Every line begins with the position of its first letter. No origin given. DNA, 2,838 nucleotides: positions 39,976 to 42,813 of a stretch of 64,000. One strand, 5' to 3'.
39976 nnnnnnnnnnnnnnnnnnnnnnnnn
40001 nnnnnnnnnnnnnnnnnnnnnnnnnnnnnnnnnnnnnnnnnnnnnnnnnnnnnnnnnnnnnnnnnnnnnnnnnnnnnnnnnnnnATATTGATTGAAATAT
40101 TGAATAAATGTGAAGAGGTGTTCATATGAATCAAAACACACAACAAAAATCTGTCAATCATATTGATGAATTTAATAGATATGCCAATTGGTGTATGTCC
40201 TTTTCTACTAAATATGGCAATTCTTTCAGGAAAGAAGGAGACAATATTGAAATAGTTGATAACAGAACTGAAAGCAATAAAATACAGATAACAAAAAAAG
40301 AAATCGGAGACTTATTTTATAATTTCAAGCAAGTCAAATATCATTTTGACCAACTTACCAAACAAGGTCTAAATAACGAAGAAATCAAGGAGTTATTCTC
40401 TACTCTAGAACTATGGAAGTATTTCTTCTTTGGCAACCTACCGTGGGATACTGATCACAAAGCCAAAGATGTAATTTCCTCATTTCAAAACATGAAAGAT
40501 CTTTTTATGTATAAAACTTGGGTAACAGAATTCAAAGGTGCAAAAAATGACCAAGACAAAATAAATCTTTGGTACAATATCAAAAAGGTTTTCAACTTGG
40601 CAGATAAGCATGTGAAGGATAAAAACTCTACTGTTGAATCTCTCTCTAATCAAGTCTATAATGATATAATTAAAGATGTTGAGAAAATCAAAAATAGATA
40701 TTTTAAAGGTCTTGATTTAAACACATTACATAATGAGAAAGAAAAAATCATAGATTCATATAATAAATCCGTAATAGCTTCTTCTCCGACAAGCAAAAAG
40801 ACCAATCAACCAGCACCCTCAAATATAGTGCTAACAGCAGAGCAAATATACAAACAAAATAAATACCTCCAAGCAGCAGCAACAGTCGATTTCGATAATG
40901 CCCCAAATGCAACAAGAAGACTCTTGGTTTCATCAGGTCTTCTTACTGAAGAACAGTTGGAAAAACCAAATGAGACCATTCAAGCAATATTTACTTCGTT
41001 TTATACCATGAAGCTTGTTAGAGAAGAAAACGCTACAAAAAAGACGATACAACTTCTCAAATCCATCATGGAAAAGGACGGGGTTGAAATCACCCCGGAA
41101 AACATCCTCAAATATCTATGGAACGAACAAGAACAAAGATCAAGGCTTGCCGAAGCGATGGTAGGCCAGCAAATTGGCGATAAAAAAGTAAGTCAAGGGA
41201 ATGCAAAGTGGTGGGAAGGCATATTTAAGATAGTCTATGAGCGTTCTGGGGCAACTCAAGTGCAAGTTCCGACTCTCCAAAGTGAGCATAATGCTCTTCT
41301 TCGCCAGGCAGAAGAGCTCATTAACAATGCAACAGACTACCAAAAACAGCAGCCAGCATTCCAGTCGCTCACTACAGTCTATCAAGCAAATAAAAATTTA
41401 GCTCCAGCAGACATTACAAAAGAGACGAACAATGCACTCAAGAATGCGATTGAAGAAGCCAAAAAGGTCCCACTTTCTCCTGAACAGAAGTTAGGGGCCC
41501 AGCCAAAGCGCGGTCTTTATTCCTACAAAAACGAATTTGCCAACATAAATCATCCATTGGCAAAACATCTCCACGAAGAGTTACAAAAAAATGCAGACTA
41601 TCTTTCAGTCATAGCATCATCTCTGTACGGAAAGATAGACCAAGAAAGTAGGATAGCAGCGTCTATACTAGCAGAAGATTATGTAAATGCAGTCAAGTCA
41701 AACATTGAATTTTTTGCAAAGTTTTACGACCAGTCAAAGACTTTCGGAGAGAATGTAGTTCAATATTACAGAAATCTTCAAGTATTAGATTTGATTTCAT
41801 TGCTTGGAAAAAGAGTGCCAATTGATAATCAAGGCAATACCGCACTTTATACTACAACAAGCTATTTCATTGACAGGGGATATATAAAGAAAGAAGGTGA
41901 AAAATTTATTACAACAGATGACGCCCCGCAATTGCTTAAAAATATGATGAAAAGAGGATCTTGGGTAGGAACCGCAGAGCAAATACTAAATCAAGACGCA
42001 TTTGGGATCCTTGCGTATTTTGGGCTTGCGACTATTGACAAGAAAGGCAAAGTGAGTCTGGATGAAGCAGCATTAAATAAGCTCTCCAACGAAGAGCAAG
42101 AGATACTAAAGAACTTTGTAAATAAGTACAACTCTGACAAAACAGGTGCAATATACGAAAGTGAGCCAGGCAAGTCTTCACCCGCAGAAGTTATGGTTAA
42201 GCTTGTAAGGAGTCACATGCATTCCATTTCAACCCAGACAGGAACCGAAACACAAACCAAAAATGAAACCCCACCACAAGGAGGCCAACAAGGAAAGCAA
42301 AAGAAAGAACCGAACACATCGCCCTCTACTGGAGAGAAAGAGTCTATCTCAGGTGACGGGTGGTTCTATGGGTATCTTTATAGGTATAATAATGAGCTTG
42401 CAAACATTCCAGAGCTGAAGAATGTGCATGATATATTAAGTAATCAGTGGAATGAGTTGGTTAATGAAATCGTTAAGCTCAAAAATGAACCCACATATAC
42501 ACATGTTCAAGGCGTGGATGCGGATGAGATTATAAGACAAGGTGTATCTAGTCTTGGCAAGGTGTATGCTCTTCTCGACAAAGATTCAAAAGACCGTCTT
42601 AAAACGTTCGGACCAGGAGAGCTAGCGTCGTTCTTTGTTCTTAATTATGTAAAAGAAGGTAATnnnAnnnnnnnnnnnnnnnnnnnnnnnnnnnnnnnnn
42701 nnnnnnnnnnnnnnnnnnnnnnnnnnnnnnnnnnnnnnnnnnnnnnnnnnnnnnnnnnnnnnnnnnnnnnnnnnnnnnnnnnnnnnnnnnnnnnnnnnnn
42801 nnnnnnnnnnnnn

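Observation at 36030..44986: A+T-rich block of three large, Cys-poor orphan genes abutting the 3' end of tRNA-Ala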

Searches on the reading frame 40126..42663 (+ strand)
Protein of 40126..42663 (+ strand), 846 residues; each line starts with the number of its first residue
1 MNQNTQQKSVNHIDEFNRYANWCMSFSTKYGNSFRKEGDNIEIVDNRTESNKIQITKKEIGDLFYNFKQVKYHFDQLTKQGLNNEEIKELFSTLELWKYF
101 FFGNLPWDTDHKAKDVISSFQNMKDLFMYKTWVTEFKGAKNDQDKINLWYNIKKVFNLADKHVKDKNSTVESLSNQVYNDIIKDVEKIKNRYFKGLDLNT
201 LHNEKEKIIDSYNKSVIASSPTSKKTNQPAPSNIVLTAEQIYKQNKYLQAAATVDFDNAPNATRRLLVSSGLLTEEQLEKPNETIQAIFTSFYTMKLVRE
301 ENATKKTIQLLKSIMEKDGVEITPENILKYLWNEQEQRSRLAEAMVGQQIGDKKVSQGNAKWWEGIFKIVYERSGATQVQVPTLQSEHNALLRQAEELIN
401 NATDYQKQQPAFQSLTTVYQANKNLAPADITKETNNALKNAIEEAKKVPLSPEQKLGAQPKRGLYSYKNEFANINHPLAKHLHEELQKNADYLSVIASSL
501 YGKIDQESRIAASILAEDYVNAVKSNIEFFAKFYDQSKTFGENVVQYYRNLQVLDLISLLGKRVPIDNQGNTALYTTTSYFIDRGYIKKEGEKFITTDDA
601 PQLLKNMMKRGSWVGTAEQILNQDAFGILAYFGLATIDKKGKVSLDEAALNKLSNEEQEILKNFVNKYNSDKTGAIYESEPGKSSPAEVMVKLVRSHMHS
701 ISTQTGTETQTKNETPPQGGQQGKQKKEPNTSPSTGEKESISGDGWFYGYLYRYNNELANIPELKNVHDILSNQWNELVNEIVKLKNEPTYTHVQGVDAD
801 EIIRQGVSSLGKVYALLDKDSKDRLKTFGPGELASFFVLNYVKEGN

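Call 10: search_protein_families(library=pfam, proteins=[window:40126-42663:+], max_evalue=1)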
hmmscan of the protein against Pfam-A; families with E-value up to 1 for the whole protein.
window:40126-42663:+ (846 aa): 6 families
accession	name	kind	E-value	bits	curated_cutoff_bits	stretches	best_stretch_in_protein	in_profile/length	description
PF00486.34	Trans_reg_C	-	0.041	14.4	26.2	1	302-338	5-41/77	Transcriptional regulatory protein, C terminal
PF15884.10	QIL1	-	0.042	14.8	26.6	0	755-792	36-74/77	MICOS complex subunit MIC13, QIL1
PF21224.3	Hen1_LCD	-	0.07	14.1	27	1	465-505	12-52/102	Small RNA 2'-O-methyltransferase-like, La-motif-containing domain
PF24145.1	K1-lyase_N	-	0.11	13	27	1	544-593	19-62/72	K1 capsule-specific polysaccharide lyase, N-terminal domain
PF08339.15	RTX_C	-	0.16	12.6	30.2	1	282-337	24-79/132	RTX C-terminal domain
PF20369.3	DUF6664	-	0.48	11.5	27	0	48-96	27-75/105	Family of unknown function (DUF6664)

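Call 11: search_protein_families(library=phrogs, proteins=[window:40126-42663:+], max_evalue=1)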
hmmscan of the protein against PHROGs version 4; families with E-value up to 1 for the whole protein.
window:40126-42663:+ (846 aa): 2 families
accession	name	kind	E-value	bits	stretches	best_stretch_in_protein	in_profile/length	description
phrog_27747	-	unknown function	0.14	13.2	1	300-359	69-127/138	-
phrog_8955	-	unknown function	0.92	10.4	1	68-85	35-52/70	-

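Call 31: find_related_loci(query=window:40126-42663:+, collection=viral_contigs, flank=10000)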
Query window:40126-42663:+ (846 aa) in viral_contigs; peptide patterns used: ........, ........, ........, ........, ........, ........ (x = any residue, [..] = any of these).
11 stretches matched a pattern, but none encodes a relative of the query by tblastn (E <= 1e-3).

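Call 34: search_protein_families(library=padloc, proteins=[window:40126-42663:+], max_evalue=1)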
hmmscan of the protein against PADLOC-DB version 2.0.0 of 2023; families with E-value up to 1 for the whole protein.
window:40126-42663:+ (846 aa): 0 families

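Call 35: search_protein_families(library=ncbifam, proteins=[window:40126-42663:+], max_evalue=1)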
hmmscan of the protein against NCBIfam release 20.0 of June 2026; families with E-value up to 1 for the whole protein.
window:40126-42663:+ (846 aa): 1 family
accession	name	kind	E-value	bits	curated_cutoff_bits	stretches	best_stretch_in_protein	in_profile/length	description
NF009976.0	PRK13441.1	equivalog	0.0018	18.1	153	1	628-670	93-135/182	F0F1 ATP synthase subunit delta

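Call 67: find_homologous_proteins(query=A3)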
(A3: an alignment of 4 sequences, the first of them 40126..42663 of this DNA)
Query A3 (4 sequences) (846 aa, profile of the alignment): 2 proteins with E <= 0.001 among 8000 candidates.
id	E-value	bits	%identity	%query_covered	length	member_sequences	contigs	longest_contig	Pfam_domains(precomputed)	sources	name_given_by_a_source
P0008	0.0e+0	1145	84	95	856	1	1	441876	-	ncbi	ncbi:MAG: hypothetical protein QXT25_01010 [Candidatus Anstonellaceae archaeon]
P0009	0.0e+0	1106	100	100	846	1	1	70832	-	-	-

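Call 83: predict_structure(alignment_id=A4)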
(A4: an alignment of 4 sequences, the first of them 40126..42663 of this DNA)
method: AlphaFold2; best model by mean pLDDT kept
length: 846 residues; sequences in the alignment: 4
mean_pLDDT: 49.1   pTM: 0.27
mean pLDDT of the five models: 49.1, 45.5, 45.1, 44.8, 44.4
residues with pLDDT >= 90: 31; 70-90: 157; 50-70: 140; < 50: 518
segments of 3 or more residues with pLDDT < 50: 1-9, 31-54, 99-131, 141-147, 153-174, 176-178, 182-248, 250-258, 377-382, 451-471, 473-482, 485-487, 489-596, 598-635, 638-641, 671-757, 782-807, 818-846
pLDDT, mean of each block of 10 residues (from residue 1): 38 73 65 40 39 49 66 71 57 53 38 31 37 51 48 44 40 48 44 29 35 30 32 37 48 48 80 81 80 75 87 91 89 85 88 74 77 53 66 89 78 89 83 85 77 31 33 43 47 30 25 24 31 32 30 31 28 30 39 41 36 28 37 44 56 56 57 30 28 25 26 25 26 25 30 47 54 56 43 34 46 49 35 29 25
secondary structure, 60 per line:
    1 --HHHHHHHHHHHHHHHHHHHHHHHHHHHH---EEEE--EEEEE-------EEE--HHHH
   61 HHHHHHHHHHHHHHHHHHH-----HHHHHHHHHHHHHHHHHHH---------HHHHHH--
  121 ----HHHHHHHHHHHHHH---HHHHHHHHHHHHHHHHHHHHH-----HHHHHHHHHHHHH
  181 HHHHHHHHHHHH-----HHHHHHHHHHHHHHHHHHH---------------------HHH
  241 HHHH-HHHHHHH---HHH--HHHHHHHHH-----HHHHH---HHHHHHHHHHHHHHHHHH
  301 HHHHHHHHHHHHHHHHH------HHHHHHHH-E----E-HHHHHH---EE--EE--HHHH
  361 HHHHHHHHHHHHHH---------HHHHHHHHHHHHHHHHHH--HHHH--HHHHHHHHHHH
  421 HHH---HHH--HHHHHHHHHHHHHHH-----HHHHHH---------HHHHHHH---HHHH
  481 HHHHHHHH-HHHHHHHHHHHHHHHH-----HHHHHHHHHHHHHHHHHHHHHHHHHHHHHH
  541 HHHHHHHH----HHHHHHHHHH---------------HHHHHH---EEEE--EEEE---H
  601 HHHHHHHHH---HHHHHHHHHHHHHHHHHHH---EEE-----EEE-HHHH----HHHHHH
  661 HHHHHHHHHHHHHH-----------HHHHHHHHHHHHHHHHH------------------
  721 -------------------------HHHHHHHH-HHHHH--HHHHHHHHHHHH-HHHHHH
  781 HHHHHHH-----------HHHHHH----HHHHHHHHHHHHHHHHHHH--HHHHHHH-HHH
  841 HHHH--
elements in order (helices of 4 or more, strands of 3 or more residues): H3-30 E34-37 E40-44 E52-54 H57-79 H85-103 H113-118 H125-138 H142-162 H168-192 H198-216 H238-244 H246-252 H261-269 H275-279 H283-317 H324-331 H340-345 H357-374 H384-401 H404-407 H410-423 H432-446 H452-457 H467-473 H477-488 H490-505 H511-548 H553-562 H578-583 E587-590 E593-596 H600-609 H613-631 E635-637 E643-645 H647-650 H655-674 H686-702 H746-753 H755-759 H762-773 H775-787 H799-804 H809-827 H830-836 H838-844

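Call 85: find_related_loci(query=A4, collection=metagenome_contigs, flank=10000)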
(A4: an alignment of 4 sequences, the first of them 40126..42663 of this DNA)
Query A4 (846 aa) in metagenome_contigs; peptide patterns used: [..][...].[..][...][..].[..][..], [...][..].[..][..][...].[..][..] (x = any residue, [..] = any of these).
364 stretches matched a pattern; 1 encode a relative of the query (tblastn E <= 1e-3); 1 distinct loci.
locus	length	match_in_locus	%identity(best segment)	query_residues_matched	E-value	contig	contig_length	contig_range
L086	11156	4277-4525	34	286-370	5e-10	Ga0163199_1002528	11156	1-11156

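Call 87: fold_search(model_id=the predicted structure, library=pdb)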
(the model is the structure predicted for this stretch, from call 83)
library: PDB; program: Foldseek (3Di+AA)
matches with E <= 10: 52; with E <= 0.001: 0
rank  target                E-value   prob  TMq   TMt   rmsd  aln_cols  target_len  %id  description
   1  9b6d_A                1.5e+00  0.04  0.08  0.07  38.4       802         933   11  Cryo-EM structure of the mouse TRPM8 channel in the ligand-free desensitized state (released 2024-08-21)
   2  1us7_B                1.5e+00  0.08  0.07  0.17  16.5       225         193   13  Complex of Hsp90 and P50 (released 2004-01-15)
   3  9hhl_f                1.7e+00  0.06  0.09  0.08  31.7       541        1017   13  Structure of Dynein-Dynactin-NuMA-LIS1 (released 2025-12-03)
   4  6vjs_Y                1.9e+00  0.04  0.08  0.12  27.2       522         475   11  Escherichia coli RNA polymerase and ureidothiophene-2-carboxylic acid complex (released 2020-10-07)
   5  9y6s_7I               2.0e+00  0.02  0.06  0.03  85.2       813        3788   10  96-nm repeat of the Leishmania tarentolae doublet microtubule (released 2025-12-17)
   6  9hcj_T0               2.3e+00  0.04  0.09  0.08  35.4       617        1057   13  D. discoideum nuclear pore complex (released 2024-12-25)
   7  4p0x                  3.1e+00  0.06  0.08  0.15  23.7       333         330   14  Human farnesyl diphosphate synthase in complex with Taxodione (released 2014-07-02)
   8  2dgj_A                3.3e+00  0.04  0.06  0.16  22.5       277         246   14  Crystal structure of EbhA (756-1003 domain) from Staphylococcus aureus (released 2007-03-20)
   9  7pks_a                3.4e+00  0.03  0.09  0.07  49.3       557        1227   11  Structural basis of Integrator-mediated transcription regulation (released 2021-12-08)
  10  4n1z                  3.7e+00  0.04  0.08  0.15  28.5       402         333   13  Crystal Structure of Human Farnesyl Diphosphate Synthase in Complex with BPH-1222 (released 2014-12-10)
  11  7wra_A                3.7e+00  0.02  0.09  0.09  38.3       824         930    9  Mouse TRPM8 in LMNG in ligand-free state (released 2022-06-22)
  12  7p6l_A                3.9e+00  0.04  0.06  0.10  18.6       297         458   10  Heme domain of CYP505A30, a fungal hydroxylase from Myceliophthora thermophila, bound to dodecanoic acid (released 2022-02-09)
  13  4u1c_C                3.9e+00  0.03  0.09  0.13  27.7       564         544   12  Crystal structure of the eIF3a/eIF3c PCI-domain heterodimer (released 2014-09-10)
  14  8pr2_m                4.1e+00  0.03  0.09  0.13  36.3       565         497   11  Cytoplasmic dynein-1 heavy chain bound to JIP3-LZI (released 2024-03-27)
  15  6n6q_B                4.1e+00  0.03  0.06  0.09  18.5       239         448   14  Crystal structure of a Cytochrome P450 (CYP102L1) (released 2019-06-05)
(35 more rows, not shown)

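Call 111: search_solved_structures(query=A4, max_evalue=10)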
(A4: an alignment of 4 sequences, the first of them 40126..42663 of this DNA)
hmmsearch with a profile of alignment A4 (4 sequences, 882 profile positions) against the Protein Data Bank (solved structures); distinct sequences matched with E-value up to 10: 0.

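Call 115: search_dna_similar(query=window:40126-42663:+, collection=phages, mode=protein, max_evalue=0.01)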
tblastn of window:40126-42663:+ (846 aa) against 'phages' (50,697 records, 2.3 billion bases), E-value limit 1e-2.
No match.

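Call 117: find_encoding_contigs(protein=P0009, flank=10000, max_places=4)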
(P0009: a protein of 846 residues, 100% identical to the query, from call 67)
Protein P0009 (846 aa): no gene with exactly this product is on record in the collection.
